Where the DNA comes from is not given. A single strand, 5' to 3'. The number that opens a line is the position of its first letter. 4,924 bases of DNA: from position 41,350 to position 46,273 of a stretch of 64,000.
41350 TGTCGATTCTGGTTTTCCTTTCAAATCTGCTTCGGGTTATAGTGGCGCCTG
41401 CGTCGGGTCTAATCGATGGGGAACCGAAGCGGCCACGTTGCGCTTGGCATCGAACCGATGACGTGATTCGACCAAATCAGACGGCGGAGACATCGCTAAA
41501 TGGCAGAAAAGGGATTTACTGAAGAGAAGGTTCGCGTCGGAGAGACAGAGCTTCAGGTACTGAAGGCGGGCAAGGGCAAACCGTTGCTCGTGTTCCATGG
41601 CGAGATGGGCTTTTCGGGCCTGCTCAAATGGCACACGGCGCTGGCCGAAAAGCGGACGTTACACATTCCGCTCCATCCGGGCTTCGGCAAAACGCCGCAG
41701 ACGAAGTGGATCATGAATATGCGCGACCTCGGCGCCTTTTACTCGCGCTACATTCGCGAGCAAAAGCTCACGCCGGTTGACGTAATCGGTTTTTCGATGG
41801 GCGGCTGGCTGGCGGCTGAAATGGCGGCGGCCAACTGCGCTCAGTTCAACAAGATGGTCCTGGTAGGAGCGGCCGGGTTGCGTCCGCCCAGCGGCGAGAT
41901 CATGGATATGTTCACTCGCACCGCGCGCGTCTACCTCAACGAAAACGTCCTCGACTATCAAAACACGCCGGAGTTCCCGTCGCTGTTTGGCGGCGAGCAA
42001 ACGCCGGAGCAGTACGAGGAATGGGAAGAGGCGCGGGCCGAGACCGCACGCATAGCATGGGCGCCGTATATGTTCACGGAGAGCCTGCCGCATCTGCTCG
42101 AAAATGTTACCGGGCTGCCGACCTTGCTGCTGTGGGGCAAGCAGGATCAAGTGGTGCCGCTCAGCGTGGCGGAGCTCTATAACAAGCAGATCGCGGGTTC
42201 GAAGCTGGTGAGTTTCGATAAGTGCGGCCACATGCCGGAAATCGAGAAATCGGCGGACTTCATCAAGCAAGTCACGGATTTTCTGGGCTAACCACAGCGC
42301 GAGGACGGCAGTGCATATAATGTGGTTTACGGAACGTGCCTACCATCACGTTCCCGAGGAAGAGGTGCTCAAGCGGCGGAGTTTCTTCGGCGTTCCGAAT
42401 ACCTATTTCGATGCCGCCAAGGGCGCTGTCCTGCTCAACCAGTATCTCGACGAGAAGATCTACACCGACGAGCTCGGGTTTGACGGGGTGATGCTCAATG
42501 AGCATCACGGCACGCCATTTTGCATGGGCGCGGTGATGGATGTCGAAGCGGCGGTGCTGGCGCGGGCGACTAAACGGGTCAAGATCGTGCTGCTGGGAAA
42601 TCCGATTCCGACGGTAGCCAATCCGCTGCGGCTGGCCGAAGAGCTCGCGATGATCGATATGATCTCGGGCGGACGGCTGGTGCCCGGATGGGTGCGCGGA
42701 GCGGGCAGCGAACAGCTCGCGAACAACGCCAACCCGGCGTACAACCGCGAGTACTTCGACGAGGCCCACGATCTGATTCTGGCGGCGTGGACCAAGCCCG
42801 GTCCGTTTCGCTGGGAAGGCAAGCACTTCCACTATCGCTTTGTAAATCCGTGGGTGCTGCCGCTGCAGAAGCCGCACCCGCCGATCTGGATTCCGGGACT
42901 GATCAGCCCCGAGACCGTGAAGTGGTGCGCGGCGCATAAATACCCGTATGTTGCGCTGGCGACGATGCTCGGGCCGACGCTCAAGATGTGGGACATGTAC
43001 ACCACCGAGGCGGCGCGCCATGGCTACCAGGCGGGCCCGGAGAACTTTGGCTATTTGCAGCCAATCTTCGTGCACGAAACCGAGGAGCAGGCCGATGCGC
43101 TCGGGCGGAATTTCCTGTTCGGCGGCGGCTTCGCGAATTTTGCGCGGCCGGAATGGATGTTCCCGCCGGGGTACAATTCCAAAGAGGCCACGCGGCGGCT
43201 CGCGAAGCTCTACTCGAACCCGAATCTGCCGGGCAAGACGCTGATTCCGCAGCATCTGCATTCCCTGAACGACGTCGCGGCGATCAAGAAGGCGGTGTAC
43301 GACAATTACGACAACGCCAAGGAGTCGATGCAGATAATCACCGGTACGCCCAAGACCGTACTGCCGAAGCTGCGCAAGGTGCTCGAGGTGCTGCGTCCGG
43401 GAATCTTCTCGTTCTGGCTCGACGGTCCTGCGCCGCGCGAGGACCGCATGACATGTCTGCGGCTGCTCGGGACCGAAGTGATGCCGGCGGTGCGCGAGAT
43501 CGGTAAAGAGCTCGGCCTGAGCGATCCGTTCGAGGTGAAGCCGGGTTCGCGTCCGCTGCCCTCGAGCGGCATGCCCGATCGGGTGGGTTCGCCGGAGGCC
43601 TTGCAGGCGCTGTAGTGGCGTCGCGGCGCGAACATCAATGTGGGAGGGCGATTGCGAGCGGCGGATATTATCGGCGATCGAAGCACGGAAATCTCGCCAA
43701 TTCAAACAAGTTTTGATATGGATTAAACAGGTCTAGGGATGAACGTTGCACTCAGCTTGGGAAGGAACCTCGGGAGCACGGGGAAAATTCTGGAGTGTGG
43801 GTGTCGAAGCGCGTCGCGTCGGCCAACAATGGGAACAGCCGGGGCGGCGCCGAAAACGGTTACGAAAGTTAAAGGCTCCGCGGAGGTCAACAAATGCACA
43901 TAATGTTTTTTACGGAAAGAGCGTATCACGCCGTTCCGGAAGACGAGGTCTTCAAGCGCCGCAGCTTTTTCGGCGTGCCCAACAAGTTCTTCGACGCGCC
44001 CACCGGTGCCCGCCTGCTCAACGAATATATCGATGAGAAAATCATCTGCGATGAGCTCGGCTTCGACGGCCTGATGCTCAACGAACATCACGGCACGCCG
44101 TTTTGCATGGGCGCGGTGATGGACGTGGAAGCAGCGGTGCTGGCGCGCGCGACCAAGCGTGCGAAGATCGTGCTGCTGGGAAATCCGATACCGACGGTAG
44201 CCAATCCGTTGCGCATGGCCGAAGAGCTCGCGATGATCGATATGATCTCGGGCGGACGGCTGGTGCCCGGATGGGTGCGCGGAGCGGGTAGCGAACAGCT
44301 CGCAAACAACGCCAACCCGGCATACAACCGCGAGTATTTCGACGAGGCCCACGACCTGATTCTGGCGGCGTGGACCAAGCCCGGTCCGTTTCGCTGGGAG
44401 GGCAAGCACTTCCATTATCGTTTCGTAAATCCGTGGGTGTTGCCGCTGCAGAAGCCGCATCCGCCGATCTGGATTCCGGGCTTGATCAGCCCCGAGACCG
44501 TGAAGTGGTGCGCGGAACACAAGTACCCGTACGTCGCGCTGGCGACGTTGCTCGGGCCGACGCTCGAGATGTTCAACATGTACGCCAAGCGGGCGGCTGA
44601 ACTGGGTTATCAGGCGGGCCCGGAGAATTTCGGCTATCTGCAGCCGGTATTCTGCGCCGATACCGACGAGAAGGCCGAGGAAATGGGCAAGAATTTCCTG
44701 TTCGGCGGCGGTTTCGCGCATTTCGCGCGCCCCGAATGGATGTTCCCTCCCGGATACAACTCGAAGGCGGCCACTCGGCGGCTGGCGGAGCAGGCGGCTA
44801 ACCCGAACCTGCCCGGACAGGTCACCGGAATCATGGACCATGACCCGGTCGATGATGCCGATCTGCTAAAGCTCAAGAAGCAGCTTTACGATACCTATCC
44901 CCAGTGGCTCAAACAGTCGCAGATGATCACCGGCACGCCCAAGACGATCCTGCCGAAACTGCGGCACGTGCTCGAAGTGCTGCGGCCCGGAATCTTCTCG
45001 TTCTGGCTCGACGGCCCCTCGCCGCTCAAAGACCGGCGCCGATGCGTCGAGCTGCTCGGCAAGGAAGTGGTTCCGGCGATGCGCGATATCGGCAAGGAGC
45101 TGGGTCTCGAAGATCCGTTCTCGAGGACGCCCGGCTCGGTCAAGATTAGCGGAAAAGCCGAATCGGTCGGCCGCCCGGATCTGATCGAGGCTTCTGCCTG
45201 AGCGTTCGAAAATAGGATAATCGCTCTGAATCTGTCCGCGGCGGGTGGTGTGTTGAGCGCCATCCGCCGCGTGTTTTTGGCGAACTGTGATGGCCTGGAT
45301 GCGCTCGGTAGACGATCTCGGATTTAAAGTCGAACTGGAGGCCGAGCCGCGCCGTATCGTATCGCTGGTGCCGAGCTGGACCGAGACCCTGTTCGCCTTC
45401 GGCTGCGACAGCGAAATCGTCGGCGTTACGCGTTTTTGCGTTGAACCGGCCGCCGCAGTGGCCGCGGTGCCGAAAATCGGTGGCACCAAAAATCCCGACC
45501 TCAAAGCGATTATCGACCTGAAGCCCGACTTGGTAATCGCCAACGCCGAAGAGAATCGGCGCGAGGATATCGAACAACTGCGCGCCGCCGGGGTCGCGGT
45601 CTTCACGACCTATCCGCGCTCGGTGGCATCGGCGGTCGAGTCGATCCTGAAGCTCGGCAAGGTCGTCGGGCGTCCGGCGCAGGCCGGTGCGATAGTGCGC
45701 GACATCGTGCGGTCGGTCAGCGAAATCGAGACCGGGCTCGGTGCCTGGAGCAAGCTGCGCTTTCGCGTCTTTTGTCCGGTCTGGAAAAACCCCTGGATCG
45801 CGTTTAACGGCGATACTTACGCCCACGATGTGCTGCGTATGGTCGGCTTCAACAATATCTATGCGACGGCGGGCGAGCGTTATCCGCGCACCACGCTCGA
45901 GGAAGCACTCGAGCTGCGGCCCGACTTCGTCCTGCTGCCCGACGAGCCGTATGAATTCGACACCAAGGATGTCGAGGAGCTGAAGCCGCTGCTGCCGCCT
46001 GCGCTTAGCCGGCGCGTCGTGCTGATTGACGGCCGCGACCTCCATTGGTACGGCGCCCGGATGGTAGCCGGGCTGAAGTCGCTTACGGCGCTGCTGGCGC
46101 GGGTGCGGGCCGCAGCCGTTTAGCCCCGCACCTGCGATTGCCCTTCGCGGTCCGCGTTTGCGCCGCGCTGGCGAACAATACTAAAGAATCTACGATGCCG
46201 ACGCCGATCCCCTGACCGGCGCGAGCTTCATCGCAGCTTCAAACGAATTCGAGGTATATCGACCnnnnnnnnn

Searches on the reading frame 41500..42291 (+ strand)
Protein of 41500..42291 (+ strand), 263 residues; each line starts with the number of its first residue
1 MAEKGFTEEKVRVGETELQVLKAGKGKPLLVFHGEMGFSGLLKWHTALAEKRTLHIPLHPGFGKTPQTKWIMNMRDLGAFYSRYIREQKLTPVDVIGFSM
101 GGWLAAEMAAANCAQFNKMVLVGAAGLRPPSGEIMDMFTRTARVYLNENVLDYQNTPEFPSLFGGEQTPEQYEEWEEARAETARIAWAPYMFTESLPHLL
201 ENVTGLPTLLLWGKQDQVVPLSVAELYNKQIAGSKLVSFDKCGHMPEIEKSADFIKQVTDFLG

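Call 57: search_protein_families(library=pfam, proteins=[window:41500-42291:+], max_evalue=0.00001)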
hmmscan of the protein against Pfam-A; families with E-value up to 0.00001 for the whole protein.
window:41500-42291:+ (263 aa): 3 families
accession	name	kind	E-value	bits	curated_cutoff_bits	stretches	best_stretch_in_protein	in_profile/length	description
PF00561.26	Abhydrolase_1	-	3.4e-18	66.6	25.8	2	27-130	1-106/245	alpha/beta hydrolase fold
PF12697.13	Abhydrolase_6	-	2.3e-14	55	26.3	1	31-254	3-214/217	Alpha/beta hydrolase family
PF12146.15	Hydrolase_4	-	7.5e-13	48.8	27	1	61-249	41-237/239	Serine aminopeptidase, S33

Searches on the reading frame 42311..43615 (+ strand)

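Call 57: search_protein_families(library=pfam, proteins=[window:42311-43615:+], max_evalue=0.00001)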
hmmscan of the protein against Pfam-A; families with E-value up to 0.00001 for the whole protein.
window:42311-43615:+ (434 aa): 1 family
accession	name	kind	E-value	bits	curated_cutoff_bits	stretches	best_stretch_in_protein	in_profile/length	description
PF00296.26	Bac_luciferase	-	2e-29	103.4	27.9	1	52-277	32-250/314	Luciferase-like monooxygenase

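Call 65: search_protein_families(library=ncbifam, proteins=[window:42311-43615:+], max_evalue=1e-10)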
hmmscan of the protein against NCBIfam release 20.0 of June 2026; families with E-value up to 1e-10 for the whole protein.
window:42311-43615:+ (434 aa): 4 families
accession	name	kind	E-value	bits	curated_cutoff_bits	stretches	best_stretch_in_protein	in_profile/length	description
TIGR03858.1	LLM_2I7G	subfamily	3.6e-17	62.4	462.25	1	40-262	23-245/337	Atu2307/SP_0267 family LLM class monooxygenase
TIGR03619.1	F420_Rv2161c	subfamily_domain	7.2e-15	55.2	166.9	1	80-239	50-207/247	TIGR03619 family F420-dependent LLM class oxidoreductase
NF052254.1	luciferase_Alph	exception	3.7e-13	49.4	600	1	50-269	29-246/354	luciferase subunit alpha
TIGR03560.1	F420_Rv1855c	subfamily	5.3e-11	42.8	231.4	1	52-208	22-186/227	TIGR03560 family F420-dependent LLM class oxidoreductase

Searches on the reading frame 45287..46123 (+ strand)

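Call 58: search_protein_families(library=pfam, proteins=[window:45287-46123:+], max_evalue=0.00001)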
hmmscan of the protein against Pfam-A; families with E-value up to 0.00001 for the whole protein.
window:45287-46123:+ (278 aa): 1 family
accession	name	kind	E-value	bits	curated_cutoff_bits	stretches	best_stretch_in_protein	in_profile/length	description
PF01497.23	Peripla_BP_2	-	6.5e-23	81.8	27.5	1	24-217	1-197/235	Periplasmic binding protein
